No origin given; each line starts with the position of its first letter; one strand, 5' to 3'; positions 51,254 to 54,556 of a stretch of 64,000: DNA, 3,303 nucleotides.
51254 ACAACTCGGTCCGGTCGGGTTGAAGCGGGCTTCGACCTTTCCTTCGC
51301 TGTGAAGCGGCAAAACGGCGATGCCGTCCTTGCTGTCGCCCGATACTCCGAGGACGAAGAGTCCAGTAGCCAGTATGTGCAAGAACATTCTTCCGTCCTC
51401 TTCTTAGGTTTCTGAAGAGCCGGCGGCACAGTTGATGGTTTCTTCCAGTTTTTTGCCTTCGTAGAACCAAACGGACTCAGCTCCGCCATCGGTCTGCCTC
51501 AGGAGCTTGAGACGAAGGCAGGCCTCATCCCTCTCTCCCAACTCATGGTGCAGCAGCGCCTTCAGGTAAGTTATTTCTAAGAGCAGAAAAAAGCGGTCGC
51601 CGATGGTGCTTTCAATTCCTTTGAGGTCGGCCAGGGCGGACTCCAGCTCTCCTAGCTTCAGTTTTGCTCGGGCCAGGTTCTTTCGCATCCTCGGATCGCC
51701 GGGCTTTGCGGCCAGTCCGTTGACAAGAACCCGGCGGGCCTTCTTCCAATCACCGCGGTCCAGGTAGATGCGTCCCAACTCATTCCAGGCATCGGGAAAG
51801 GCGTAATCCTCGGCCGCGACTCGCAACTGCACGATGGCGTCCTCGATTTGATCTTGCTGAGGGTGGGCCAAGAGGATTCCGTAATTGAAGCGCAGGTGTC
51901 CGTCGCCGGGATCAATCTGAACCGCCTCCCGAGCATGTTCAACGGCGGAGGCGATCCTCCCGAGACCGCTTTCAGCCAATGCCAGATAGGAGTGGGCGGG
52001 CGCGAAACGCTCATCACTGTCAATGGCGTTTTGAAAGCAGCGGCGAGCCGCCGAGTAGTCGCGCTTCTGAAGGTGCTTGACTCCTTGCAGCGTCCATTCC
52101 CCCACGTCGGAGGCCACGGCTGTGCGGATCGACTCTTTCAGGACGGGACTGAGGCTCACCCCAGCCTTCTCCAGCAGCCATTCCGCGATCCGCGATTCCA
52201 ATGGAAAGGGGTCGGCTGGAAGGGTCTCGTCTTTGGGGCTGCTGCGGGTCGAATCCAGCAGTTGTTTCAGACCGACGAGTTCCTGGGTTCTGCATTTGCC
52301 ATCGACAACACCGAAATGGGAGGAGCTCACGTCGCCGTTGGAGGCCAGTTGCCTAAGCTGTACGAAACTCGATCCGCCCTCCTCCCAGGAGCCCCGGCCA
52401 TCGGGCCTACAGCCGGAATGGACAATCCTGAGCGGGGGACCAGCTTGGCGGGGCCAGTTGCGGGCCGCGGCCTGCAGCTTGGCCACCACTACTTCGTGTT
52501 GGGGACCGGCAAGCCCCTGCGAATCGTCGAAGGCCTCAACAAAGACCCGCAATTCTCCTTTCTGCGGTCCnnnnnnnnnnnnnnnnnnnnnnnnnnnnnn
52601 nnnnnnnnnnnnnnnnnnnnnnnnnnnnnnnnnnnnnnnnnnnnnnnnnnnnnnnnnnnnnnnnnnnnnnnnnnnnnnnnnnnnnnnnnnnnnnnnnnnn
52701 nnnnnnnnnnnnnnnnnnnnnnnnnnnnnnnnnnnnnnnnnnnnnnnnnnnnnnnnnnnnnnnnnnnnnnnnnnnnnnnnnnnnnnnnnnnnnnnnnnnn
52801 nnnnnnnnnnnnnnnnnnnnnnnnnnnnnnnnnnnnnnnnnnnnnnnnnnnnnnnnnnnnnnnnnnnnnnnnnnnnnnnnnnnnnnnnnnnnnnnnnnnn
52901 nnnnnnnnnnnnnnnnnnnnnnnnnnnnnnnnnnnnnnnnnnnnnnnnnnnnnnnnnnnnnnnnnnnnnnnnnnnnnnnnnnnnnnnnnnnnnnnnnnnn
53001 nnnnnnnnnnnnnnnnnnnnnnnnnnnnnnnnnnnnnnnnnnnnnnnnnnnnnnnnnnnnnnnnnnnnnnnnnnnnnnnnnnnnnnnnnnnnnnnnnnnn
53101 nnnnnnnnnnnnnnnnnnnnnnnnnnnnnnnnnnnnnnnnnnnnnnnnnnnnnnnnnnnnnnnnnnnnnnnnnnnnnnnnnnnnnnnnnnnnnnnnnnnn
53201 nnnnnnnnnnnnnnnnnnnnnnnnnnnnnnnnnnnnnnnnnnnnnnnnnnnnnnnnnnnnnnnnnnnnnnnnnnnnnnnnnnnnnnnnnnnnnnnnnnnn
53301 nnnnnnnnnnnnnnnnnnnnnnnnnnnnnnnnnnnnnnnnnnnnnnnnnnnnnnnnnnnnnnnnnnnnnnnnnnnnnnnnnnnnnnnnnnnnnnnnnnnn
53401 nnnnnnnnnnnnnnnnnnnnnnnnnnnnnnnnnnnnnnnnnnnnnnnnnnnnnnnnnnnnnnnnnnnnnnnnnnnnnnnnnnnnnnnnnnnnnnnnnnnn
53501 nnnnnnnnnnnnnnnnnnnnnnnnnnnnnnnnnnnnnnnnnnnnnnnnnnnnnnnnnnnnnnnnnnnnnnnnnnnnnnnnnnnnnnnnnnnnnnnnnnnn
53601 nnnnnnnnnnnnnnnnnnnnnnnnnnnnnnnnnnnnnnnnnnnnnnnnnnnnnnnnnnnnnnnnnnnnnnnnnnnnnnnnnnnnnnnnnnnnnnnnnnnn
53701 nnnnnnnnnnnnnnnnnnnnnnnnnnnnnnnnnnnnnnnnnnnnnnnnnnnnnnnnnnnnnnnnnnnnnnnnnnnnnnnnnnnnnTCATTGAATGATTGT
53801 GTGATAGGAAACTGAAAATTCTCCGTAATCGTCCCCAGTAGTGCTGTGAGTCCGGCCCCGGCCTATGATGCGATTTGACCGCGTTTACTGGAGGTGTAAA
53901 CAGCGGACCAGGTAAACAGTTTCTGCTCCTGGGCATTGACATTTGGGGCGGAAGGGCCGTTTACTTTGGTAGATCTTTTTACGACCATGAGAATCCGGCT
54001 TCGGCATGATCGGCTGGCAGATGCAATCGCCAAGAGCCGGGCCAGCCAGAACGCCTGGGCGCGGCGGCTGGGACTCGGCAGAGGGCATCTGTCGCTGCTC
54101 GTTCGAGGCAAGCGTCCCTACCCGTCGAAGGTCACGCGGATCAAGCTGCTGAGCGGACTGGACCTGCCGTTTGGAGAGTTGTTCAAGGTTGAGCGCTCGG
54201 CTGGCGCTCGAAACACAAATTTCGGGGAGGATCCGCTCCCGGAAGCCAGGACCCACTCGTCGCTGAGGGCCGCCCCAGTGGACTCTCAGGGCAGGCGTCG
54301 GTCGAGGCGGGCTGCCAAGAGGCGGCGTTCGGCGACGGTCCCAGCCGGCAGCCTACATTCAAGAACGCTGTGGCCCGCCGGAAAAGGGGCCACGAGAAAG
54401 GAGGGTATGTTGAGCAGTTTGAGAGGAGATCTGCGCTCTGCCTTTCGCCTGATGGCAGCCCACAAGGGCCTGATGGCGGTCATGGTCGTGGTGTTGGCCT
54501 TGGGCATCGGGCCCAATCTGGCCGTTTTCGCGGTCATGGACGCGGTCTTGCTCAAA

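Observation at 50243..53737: Membrane-spanning CHAT (caspase-like) protease with inverted architecture (cytoplasmic N-terminal CHAT, one TM helix, periplasmic TPR) plus a co-transcribed secreted partner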

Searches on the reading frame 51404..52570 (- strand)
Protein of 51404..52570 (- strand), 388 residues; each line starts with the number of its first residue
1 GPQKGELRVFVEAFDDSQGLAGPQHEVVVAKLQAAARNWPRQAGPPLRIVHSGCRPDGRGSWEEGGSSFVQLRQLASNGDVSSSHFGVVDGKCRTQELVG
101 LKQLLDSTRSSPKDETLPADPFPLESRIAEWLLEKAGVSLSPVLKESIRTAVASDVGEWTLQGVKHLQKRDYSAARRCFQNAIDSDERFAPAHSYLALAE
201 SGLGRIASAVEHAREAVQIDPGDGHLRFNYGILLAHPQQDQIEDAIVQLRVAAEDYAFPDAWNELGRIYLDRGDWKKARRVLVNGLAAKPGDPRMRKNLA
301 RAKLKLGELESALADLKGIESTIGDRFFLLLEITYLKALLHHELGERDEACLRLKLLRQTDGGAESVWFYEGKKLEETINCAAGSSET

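Call 59: find_related_loci(query=window:51404-52570:-, collection=metagenome_contigs, flank=6000)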
Query window:51404-52570:- (388 aa) in metagenome_contigs; peptide patterns used: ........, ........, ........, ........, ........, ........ (x = any residue, [..] = any of these).
238 stretches matched a pattern; 9 encode a relative of the query (tblastn E <= 1e-3); 9 distinct loci.
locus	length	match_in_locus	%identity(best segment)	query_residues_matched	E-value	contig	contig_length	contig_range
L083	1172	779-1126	32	196-312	6e-7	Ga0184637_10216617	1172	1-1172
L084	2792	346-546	37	257-320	9e-7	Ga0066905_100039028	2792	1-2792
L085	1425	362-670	28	207-312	4e-6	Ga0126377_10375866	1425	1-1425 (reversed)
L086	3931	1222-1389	39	257-312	8e-6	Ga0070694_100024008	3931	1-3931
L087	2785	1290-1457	38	257-312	8e-6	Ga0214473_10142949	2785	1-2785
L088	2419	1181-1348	39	257-312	7e-6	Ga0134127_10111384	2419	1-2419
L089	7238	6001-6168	39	257-312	9e-6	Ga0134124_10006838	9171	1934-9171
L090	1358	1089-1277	35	257-319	1e-5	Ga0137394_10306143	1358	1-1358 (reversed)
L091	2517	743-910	36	257-312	2e-5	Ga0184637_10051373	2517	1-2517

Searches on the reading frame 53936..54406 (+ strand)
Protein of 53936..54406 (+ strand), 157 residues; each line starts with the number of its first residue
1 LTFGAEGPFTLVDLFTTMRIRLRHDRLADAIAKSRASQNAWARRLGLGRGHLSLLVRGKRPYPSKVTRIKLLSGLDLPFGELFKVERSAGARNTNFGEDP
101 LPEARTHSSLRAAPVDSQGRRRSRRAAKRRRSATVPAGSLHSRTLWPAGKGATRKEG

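Call 29: search_protein_families(library=pfam, proteins=[window:53936-54406:+], max_evalue=10)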
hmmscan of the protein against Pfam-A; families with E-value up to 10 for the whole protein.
window:53936-54406:+ (157 aa): 0 families

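Call 67: search_solved_structures(query=window:53987-54406:+, max_evalue=10, show_alignments=2)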
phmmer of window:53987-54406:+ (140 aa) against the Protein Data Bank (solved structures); distinct sequences matched with E-value up to 10: 1.
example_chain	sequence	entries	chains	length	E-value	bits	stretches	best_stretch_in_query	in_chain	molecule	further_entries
8bny_A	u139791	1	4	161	0.22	15.2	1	18-70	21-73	Immunity repressor protein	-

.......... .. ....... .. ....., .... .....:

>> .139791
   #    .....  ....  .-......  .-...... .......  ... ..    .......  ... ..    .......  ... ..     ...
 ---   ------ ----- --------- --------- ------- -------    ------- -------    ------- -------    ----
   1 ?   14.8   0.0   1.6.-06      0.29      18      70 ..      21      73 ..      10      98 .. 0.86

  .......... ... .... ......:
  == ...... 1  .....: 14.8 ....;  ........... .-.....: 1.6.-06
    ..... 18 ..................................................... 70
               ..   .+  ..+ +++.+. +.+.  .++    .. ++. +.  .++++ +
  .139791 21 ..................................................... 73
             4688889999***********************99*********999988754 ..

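Call 68: search_protein_families(library=ncbifam, proteins=[window:53987-54406:+], max_evalue=10)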
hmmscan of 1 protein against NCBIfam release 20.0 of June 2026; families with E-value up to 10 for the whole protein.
window:53987-54406:+ (140 aa): 1 family
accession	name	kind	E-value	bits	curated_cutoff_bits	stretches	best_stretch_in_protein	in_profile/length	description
NF038280.1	IS607_TnpB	exception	0.049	12.6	350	1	9-121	158-266/431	IS607 family element RNA-guided endonuclease TnpB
